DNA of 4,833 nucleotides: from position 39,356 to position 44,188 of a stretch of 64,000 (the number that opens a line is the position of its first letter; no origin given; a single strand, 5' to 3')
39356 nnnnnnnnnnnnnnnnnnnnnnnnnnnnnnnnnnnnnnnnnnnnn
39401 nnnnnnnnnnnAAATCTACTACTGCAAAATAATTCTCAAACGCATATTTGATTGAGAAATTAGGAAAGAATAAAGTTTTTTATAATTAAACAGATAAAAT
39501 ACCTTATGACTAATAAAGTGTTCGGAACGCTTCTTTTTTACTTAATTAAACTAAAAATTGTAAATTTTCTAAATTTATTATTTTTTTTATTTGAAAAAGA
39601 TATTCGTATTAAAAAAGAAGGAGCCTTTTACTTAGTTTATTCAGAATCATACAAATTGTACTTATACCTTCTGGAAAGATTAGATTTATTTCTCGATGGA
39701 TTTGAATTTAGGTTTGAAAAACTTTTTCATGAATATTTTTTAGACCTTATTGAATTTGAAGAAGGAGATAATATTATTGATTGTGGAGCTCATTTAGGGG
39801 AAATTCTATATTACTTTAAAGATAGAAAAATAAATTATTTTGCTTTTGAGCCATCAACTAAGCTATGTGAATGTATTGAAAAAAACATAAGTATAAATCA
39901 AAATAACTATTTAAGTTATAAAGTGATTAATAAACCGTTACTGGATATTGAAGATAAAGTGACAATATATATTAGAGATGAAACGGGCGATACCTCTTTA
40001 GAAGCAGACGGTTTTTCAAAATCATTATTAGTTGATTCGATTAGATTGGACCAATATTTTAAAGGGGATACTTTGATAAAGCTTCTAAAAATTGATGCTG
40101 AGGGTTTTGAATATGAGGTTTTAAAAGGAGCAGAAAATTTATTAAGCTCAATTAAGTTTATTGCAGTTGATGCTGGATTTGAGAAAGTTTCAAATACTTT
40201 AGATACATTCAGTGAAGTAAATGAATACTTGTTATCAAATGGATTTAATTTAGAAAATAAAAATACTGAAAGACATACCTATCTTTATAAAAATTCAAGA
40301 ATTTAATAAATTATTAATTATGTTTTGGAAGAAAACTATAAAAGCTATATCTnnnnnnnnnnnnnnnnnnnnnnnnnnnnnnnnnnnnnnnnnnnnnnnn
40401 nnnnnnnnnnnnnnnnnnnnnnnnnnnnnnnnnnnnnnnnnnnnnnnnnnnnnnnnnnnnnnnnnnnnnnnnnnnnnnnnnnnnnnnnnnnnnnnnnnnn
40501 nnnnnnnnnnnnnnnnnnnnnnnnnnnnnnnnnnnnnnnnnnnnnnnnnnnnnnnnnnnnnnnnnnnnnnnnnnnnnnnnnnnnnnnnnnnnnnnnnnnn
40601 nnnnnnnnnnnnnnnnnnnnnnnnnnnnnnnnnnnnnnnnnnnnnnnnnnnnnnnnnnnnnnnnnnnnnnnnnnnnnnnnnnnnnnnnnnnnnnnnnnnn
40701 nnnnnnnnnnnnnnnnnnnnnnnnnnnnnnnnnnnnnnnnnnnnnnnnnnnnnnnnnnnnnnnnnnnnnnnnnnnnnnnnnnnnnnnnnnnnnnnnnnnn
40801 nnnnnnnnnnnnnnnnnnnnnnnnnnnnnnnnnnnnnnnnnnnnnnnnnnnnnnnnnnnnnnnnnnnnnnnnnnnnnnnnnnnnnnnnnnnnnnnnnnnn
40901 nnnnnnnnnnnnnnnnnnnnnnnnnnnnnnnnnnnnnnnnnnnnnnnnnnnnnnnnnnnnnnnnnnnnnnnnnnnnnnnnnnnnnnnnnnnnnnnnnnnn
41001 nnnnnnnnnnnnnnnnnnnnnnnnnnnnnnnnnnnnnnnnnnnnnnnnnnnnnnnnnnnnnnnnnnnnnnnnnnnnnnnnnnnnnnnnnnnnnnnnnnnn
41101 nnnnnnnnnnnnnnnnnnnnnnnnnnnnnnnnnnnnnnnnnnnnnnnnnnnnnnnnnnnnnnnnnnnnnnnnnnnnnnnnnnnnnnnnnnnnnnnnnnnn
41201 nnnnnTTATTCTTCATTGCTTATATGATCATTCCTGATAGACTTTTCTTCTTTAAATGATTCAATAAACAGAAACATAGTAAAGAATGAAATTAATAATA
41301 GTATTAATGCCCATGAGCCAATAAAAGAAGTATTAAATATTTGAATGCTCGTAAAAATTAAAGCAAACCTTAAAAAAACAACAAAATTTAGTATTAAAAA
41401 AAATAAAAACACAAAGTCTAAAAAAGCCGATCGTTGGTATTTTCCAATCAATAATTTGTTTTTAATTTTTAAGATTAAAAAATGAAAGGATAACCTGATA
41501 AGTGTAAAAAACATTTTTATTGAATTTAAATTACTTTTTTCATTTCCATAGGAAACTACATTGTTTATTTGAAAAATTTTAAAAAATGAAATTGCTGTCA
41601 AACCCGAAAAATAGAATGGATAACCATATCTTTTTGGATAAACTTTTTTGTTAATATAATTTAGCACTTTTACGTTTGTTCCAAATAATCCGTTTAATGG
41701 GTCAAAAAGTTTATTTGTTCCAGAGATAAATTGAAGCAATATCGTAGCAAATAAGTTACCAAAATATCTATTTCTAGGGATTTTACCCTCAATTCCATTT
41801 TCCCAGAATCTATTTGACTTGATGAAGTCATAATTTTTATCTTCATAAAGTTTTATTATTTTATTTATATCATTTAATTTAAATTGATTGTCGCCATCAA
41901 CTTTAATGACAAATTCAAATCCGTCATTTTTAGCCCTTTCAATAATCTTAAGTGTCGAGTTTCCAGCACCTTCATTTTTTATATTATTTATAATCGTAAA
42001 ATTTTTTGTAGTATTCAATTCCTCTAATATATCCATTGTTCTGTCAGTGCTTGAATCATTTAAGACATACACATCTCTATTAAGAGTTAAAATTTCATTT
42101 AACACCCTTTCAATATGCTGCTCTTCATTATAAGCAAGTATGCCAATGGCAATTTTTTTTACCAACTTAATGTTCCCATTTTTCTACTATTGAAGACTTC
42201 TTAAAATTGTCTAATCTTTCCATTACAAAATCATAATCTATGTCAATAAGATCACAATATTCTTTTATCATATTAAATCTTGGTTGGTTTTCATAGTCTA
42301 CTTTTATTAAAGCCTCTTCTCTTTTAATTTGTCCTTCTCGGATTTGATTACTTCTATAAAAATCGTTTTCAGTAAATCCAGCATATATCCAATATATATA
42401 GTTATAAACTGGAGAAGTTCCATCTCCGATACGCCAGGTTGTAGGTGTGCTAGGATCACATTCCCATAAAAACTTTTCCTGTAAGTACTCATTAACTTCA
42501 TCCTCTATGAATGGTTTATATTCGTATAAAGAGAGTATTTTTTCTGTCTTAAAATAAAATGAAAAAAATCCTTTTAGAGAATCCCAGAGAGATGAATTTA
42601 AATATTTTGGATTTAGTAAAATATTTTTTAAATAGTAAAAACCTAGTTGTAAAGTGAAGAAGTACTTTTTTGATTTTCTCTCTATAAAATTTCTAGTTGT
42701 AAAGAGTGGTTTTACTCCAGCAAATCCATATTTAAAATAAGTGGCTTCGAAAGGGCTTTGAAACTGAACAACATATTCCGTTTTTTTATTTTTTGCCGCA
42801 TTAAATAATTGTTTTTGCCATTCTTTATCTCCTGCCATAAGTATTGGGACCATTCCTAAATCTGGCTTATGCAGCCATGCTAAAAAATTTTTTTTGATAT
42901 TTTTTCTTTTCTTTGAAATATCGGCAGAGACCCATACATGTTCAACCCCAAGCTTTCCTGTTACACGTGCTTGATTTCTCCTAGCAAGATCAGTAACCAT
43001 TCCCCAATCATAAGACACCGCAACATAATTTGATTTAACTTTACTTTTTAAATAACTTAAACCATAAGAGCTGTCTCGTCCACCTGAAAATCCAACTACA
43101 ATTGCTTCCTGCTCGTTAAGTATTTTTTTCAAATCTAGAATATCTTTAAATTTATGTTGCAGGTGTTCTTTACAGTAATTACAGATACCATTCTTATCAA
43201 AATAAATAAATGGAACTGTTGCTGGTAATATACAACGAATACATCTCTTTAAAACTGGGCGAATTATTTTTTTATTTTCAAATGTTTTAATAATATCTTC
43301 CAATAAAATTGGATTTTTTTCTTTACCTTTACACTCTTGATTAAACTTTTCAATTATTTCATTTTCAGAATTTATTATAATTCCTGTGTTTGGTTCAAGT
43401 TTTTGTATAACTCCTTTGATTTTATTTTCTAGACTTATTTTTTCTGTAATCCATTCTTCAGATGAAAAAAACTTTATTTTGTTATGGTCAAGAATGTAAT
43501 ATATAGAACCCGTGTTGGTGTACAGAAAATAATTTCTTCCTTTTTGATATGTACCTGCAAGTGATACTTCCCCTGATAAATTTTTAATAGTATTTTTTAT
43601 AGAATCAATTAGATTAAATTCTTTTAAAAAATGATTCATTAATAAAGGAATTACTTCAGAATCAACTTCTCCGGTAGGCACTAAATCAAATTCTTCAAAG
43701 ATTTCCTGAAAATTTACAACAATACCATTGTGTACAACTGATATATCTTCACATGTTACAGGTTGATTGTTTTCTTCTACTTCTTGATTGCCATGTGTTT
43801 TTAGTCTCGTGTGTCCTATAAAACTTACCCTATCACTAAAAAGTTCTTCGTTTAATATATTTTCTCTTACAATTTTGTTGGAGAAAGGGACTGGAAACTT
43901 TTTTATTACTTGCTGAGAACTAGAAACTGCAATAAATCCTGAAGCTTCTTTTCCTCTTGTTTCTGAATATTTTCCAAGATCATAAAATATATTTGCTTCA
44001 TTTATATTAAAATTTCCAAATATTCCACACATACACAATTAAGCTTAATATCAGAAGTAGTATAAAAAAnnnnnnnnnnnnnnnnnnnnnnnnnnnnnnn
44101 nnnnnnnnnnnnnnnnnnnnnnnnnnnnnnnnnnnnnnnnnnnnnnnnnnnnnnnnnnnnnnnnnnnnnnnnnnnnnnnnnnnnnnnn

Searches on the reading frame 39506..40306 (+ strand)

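Call 63: search_protein_families(library=pfam, proteins=[window:39506-40306:+], max_evalue=0.00001)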
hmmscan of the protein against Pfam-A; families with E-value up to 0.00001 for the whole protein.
window:39506-40306:+ (266 aa): 1 family
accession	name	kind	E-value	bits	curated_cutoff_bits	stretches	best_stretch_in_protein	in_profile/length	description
PF05050.19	Methyltransf_21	-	1.6e-17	64.6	22.7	1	92-248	1-172/173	Methyltransferase FkbM domain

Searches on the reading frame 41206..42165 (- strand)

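Call 63: search_protein_families(library=pfam, proteins=[window:41206-42165:-], max_evalue=0.00001)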
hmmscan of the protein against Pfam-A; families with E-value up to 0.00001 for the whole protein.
window:41206-42165:- (319 aa): 1 family
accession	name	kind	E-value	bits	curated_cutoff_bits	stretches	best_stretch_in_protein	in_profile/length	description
PF00535.33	Glycos_transf_2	-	3.2e-19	69.9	23.3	1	7-139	2-135/168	Glycosyl transferase family 2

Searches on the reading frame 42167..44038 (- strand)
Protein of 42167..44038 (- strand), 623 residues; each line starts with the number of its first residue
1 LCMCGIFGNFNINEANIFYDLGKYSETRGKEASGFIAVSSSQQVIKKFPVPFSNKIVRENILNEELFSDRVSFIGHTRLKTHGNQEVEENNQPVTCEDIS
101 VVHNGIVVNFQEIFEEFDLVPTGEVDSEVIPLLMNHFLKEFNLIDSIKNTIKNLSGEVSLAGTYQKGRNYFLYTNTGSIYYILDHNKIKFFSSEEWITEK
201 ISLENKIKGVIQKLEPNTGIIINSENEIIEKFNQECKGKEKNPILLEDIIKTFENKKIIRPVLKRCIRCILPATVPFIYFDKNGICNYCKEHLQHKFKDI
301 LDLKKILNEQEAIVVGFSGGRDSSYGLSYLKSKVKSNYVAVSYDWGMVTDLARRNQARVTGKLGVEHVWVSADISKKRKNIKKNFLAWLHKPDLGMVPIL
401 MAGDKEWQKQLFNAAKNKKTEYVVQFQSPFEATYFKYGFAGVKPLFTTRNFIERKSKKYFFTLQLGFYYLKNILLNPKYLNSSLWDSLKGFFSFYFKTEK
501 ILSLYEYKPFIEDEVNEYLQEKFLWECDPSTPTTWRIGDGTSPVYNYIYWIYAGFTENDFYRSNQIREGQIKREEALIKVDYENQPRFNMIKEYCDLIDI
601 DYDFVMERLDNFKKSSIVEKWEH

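Call 63: search_protein_families(library=pfam, proteins=[window:42167-44038:-], max_evalue=0.00001)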
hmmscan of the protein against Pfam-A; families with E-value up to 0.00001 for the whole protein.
window:42167-44038:- (623 aa): 2 families
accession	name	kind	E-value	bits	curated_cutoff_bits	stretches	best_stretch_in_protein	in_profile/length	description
PF13522.11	GATase_6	-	1.2e-09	38.7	27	1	68-173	9-107/130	Glutamine amidotransferase domain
PF13537.11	GATase_7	-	1.2e-08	35.4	25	1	76-194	1-117/123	Glutamine amidotransferase domain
